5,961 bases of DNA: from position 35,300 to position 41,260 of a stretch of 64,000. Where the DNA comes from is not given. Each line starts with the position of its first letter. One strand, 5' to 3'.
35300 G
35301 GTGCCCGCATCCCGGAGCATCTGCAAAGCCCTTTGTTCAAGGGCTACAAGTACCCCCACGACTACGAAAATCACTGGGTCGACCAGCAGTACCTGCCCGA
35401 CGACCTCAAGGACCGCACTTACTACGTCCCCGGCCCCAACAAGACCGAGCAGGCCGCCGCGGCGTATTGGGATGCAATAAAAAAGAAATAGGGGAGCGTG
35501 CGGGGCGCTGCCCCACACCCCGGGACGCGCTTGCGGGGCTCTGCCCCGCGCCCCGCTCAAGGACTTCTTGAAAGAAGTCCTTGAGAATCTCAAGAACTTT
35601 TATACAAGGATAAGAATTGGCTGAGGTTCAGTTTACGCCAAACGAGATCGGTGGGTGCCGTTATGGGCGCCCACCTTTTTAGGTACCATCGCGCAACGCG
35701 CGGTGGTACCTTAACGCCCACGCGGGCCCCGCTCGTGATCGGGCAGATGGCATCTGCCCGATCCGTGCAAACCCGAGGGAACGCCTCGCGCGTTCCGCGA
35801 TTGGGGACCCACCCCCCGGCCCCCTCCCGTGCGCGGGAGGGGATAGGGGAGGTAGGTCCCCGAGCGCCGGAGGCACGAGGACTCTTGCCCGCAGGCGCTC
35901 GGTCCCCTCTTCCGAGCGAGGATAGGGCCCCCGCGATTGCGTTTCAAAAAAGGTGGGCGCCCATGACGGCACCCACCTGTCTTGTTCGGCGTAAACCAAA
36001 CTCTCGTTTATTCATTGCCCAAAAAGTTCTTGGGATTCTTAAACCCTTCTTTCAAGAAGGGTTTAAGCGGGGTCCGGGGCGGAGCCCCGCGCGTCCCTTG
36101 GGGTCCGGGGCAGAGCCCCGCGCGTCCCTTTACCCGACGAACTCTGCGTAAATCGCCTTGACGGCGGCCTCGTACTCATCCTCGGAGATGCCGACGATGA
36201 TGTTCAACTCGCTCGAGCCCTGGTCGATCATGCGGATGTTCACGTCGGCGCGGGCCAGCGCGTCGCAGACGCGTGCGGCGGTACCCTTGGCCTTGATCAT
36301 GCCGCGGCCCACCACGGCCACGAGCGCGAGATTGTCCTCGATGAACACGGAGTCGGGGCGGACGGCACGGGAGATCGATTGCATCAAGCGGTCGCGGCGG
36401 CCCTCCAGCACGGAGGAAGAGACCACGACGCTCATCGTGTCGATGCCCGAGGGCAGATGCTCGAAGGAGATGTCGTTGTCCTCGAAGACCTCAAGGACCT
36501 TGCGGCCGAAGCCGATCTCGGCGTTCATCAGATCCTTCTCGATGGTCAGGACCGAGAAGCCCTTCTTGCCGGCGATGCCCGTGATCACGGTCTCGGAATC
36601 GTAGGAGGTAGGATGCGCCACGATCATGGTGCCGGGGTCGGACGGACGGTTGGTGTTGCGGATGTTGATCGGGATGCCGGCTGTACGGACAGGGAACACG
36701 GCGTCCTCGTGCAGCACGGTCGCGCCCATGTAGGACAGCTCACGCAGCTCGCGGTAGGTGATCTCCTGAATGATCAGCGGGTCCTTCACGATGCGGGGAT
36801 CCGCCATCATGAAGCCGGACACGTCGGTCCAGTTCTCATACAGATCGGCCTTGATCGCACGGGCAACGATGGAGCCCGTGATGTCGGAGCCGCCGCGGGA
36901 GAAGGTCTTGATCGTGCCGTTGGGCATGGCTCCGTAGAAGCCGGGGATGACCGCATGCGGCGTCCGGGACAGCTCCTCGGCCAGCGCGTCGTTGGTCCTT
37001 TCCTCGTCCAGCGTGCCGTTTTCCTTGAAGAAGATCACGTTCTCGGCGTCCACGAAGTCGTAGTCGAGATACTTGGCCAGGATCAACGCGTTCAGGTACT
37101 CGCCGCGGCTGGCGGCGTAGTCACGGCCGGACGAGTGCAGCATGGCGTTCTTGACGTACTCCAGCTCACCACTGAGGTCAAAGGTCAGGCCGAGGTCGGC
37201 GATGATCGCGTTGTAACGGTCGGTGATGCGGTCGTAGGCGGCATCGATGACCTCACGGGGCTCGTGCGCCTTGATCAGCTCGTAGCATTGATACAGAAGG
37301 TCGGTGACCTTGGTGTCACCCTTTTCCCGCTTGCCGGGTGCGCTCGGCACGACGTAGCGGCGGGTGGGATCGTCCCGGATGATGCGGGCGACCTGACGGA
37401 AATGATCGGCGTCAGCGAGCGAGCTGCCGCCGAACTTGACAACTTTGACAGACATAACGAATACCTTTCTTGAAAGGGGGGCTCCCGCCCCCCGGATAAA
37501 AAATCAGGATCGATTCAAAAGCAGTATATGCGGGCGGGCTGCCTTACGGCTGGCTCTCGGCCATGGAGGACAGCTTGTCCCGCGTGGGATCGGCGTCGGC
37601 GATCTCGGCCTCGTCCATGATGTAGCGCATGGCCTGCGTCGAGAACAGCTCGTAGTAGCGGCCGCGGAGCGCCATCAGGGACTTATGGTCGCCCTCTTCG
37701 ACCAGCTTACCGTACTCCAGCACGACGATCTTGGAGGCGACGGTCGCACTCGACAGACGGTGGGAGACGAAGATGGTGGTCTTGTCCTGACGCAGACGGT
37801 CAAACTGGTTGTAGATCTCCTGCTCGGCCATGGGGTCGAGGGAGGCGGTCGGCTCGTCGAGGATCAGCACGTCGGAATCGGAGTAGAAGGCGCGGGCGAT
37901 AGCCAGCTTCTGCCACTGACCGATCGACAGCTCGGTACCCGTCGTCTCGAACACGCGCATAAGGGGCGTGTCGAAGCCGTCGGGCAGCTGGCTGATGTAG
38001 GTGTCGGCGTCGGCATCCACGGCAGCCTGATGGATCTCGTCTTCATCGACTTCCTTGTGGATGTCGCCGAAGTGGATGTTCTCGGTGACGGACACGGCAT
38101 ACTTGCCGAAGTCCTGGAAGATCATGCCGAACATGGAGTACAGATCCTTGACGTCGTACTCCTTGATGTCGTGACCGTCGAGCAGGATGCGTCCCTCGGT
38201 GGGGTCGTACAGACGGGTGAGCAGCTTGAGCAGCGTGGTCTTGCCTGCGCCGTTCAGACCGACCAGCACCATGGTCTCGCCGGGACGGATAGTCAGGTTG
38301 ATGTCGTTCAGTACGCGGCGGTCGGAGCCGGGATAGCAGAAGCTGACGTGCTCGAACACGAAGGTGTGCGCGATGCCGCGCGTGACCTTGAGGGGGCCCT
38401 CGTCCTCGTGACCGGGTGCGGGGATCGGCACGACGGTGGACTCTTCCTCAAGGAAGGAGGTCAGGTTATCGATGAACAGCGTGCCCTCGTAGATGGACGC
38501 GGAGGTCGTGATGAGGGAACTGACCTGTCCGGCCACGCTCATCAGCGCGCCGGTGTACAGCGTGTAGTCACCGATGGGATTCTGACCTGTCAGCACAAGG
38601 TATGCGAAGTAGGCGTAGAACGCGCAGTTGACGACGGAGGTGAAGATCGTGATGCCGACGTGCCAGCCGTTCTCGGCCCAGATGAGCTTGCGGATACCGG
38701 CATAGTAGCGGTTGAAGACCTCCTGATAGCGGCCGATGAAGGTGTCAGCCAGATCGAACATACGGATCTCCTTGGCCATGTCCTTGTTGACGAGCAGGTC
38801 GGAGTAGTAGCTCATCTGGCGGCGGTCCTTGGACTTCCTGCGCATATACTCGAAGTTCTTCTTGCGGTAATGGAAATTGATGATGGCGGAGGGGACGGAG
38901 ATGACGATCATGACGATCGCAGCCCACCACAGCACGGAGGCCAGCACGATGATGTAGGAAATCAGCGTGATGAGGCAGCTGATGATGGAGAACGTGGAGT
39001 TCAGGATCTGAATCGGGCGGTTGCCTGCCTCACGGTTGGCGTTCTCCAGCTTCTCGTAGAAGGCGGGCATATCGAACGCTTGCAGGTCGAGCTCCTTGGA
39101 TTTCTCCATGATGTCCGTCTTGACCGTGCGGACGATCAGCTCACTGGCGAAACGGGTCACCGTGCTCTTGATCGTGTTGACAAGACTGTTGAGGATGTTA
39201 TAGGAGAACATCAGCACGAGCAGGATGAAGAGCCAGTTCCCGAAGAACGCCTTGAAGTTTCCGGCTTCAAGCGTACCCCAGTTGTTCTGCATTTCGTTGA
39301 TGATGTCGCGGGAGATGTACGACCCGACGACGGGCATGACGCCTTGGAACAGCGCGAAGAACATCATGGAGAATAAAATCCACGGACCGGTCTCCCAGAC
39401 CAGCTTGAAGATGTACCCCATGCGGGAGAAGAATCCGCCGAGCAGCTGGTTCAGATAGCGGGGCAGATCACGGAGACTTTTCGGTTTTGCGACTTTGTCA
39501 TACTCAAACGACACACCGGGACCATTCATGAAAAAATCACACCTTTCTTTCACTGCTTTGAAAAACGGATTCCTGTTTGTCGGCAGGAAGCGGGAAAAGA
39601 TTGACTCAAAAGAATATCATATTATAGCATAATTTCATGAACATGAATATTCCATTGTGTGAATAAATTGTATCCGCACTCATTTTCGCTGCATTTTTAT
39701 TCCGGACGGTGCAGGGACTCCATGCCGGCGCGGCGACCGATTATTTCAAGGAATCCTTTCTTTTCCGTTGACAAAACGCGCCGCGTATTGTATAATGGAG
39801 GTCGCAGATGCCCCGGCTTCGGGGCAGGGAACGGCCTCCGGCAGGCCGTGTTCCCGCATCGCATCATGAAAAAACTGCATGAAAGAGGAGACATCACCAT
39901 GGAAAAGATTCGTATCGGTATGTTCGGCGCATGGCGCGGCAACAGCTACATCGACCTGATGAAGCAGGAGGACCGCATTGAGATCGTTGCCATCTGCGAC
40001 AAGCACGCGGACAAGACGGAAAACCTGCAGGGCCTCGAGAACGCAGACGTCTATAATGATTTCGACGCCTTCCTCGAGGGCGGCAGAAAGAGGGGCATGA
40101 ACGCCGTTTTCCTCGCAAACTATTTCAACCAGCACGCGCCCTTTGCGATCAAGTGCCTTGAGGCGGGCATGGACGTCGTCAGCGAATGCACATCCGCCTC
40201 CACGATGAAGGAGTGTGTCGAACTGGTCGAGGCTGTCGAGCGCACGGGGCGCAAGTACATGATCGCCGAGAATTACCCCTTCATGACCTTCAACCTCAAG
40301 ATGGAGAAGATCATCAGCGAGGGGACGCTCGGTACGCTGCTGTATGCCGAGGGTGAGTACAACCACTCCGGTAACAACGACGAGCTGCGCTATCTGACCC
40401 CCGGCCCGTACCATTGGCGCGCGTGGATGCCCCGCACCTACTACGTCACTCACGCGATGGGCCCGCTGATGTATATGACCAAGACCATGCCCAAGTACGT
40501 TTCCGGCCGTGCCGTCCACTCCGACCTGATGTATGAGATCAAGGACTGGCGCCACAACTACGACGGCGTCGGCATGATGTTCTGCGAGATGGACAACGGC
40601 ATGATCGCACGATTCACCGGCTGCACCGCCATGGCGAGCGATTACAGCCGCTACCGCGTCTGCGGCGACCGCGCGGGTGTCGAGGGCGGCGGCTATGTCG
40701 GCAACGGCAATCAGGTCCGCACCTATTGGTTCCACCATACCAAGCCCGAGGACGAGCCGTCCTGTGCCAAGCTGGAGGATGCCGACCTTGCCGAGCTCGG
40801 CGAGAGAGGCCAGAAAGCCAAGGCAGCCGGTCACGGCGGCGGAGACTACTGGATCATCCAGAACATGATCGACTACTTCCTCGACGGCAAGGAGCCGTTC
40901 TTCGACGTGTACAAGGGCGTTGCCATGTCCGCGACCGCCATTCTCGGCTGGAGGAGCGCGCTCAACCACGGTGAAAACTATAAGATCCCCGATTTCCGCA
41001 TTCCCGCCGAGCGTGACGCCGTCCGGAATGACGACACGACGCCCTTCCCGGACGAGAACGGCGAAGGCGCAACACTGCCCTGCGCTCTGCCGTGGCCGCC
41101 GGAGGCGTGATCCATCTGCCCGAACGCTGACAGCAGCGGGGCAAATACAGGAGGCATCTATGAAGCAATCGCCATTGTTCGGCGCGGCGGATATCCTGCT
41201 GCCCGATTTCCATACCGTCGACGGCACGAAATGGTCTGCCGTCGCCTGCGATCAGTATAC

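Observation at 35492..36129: Modular, hairpin-rich intergenic repeat family filling seven 3' intergenic regions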

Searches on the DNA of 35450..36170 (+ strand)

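Call 27: search_rna_families(source=window, start=35450, end=36170, threshold=evalue, max_evalue=10)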
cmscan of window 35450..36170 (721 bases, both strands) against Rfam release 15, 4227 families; matches with E-value up to 10: 16.
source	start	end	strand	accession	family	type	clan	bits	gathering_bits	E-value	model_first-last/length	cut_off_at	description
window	35797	35867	-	RF04240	mir-4716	Gene; miRNA;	-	22.6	76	0.044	1-84/84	no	mir-4716 microRNA precursor family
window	35794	35870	-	RF03968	mir-8934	Gene; miRNA;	-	20.4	100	2.2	1-88/88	no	mir-8934 microRNA precursor family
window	35558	35578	+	RF01111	SBWMV2_UPD-PKk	Cis-reg;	-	18.6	35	0.88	1-21/21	no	Pseudoknot of upstream pseudoknot domain (UPD) of the 3'UTR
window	35804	35860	-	RF01897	mir-188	Gene; miRNA;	-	18.4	72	1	1-84/84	no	mir-188 microRNA precursor family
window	35717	35779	-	RF03689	mir-5892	Gene; miRNA;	-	18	82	1.3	1-90/90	no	mir-5892 microRNA precursor family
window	35939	36037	-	RF00558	L20_leader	Cis-reg; leader;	-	17.8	58.7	0.93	1-127/127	no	Ribosomal protein L20 leader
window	35731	35845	-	RF02605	scr5239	Gene; sRNA;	-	17.1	64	2.1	1-158/158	no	Streptomyces sRNA scr5239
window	35784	35867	-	RF02945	Corio-PBP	Gene; sRNA;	-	16.1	63.5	4.8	1-74/74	no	Corio-PBP RNA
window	35939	35989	+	RF02056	STnc390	Gene; sRNA;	-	15.5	50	2.5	1-60/60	no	Salmonella sRNA STnc390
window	35812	35851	-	RF02795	Pab91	Gene; snRNA; snoRNA; HACA-box;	-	15.4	71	7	4-51/57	no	Pab91 RNA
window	35940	36003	-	RF02056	STnc390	Gene; sRNA;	-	15.1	50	3.1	1-60/60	no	Salmonella sRNA STnc390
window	35461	35531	+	RF02272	Vax2os1_3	Gene; lncRNA;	-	14.4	50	1.8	129-199/199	no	Vax2os1 conserved region 3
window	35955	36020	+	RF00330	snoZ43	Gene; snRNA; snoRNA; CD-box;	-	14.4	43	9.6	1-100/100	no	Small nucleolar RNA Z43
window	35882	35986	+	RF02346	ar35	Gene; sRNA;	-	14.1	45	4.2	1-144/144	no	Alphaproteobacterial sRNA ar35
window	35481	35598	-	RF02232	sX13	Gene; sRNA;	-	14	50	5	1-115/115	no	Xanthomonadaceae sRNA sX13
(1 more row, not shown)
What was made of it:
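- On Any curated RNA family (Rfam 15): The best hit in 35450-36170 scores 22.6 bits against a gathering score of 76 (call 27).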

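Call 70: search_dna_similar(query=window:35492-35680:+, collection=plasmids, mode=distant, max_evalue=0.001, max_rows=10)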
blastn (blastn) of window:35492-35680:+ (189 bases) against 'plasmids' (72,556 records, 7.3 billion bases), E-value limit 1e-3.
No match.

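Call 71: search_dna_similar(query=window:35492-35680:+, collection=phages, mode=distant, max_evalue=0.001, max_rows=10)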
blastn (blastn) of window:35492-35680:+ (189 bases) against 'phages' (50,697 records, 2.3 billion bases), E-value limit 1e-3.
No match.
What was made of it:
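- None in plasmid or phage collections (calls 70-71).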

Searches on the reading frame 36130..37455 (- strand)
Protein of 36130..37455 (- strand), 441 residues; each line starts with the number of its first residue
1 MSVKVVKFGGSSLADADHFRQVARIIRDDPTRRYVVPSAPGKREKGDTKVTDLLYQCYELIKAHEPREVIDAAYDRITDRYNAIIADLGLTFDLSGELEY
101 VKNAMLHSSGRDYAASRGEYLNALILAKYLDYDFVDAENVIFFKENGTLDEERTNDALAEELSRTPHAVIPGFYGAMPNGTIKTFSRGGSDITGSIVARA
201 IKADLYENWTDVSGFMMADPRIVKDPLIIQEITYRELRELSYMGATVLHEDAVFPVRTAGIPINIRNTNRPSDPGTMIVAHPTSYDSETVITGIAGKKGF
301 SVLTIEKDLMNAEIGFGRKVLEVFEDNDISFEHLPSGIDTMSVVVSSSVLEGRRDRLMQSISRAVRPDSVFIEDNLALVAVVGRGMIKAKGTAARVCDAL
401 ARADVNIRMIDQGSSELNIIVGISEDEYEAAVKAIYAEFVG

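Call 40: search_protein_families(library=pfam, proteins=[window:36130-37455:-], max_evalue=0.00001)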
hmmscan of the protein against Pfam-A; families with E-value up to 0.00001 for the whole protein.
window:36130-37455:- (441 aa): 4 families
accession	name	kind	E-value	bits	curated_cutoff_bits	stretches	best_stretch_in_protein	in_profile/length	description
PF00696.33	AA_kinase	-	2.9e-34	119.3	24.9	1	3-267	2-234/234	Amino acid kinase family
PF22468.2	ACT_9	-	4.2e-24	84.5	27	1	379-439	1-61/61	ACT domain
PF01842.31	ACT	-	2.4e-07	30.8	27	1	390-435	11-61/66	ACT domain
PF13840.12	ACT_7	-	9.1e-07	29.1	27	1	372-435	2-63/65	ACT domain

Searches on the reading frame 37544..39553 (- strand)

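Call 74: search_protein_families(library=pfam, proteins=[window:37544-39553:-], max_evalue=0.00001)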
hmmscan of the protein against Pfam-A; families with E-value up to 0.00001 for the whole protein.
window:37544-39553:- (669 aa): 3 families
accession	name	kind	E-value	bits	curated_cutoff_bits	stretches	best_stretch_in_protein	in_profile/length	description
PF00005.33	ABC_tran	-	5e-34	118.3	25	1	415-570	1-137/137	ABC transporter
PF13304.12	AAA_21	-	6.4e-11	43.3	27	0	540-598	236-298/304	AAA domain, putative AbiEii toxin, Type IV TA system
PF00664.28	ABC_membrane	-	1.5e-07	31.8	28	0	187-334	119-264/274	ABC transporter transmembrane region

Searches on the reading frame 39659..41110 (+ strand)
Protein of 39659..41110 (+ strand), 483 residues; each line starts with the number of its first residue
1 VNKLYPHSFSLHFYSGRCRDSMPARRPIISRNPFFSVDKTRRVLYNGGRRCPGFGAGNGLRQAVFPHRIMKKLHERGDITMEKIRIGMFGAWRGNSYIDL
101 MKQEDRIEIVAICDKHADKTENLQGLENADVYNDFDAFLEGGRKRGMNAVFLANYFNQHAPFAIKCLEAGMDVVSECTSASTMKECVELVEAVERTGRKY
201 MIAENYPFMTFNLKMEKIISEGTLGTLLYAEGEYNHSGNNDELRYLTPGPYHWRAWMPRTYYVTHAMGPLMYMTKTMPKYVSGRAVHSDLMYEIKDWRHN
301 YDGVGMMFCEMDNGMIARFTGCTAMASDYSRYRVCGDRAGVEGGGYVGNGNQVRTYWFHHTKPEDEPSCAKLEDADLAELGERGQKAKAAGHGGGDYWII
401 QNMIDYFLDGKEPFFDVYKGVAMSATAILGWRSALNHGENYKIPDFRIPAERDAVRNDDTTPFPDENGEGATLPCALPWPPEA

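Call 74: search_protein_families(library=pfam, proteins=[window:39659-41110:+], max_evalue=0.00001)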
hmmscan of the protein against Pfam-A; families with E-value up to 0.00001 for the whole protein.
window:39659-41110:+ (483 aa): 2 families
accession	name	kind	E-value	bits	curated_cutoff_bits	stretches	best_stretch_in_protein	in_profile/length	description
PF01408.29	GFO_IDH_MocA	-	1.6e-11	45.4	24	1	84-202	1-118/120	Oxidoreductase family, NAD-binding Rossmann fold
PF22725.1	GFO_IDH_MocA_C3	-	2.1e-06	28.2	27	1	214-341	3-123/124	GFO/IDH/MocA C-terminal domain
